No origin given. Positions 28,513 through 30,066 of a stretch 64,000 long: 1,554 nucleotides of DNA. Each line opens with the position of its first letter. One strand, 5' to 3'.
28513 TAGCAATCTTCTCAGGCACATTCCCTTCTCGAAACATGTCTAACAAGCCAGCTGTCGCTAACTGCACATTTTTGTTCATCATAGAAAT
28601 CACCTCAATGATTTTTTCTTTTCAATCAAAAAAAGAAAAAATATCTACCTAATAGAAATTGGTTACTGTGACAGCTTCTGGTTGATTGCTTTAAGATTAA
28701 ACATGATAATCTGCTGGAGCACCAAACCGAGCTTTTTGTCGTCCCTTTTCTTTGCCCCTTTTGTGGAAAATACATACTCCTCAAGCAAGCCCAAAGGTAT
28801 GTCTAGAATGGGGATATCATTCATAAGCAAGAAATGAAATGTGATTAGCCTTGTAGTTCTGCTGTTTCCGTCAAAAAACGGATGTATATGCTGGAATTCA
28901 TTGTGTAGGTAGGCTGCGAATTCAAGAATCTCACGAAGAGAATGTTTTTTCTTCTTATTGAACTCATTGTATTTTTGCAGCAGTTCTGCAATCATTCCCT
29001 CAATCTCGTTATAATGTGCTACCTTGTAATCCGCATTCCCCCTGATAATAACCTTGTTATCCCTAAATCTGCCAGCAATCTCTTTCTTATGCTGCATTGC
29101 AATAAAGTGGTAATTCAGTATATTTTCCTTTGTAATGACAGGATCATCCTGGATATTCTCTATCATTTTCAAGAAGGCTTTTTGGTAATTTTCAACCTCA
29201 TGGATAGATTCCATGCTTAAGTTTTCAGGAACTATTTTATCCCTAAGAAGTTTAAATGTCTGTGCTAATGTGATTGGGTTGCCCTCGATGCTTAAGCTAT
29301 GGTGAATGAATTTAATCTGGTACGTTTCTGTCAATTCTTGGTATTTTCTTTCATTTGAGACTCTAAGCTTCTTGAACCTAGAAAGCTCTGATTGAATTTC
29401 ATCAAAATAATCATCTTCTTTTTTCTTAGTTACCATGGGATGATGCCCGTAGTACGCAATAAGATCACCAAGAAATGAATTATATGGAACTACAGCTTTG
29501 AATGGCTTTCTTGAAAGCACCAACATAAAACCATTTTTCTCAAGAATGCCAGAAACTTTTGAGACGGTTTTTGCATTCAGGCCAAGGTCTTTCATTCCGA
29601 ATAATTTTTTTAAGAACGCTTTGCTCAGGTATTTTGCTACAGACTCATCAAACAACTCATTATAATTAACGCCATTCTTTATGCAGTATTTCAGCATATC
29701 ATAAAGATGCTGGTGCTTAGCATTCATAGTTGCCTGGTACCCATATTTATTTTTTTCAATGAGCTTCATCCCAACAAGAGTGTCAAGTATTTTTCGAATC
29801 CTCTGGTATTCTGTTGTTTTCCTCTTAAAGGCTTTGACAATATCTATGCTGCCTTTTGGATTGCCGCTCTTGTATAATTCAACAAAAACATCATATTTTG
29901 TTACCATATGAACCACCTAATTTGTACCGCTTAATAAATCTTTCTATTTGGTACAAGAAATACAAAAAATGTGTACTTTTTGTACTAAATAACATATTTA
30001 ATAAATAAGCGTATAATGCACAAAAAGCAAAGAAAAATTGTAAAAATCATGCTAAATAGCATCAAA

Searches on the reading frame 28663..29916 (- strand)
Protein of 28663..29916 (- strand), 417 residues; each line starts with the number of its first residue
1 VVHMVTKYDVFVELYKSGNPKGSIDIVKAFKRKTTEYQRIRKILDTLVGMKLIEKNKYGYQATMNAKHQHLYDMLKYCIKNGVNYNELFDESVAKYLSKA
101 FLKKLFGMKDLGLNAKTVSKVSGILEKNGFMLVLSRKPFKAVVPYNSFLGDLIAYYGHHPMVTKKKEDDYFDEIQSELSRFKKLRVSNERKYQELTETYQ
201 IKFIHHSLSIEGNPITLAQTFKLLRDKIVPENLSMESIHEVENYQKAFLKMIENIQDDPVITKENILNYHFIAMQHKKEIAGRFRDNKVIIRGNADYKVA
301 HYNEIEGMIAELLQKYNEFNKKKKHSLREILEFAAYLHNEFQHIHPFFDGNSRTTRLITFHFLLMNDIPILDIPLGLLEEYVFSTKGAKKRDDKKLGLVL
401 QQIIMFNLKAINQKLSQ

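Call 16: search_protein_families(library=pfam, proteins=[window:28663-29916:-], max_evalue=0.00001)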
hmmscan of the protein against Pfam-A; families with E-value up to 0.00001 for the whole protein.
window:28663-29916:- (417 aa): 1 family
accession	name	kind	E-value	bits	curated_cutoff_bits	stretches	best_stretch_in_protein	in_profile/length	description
PF02661.23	Fic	-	5e-16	59.8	24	1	261-363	2-93/93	Fic/DOC family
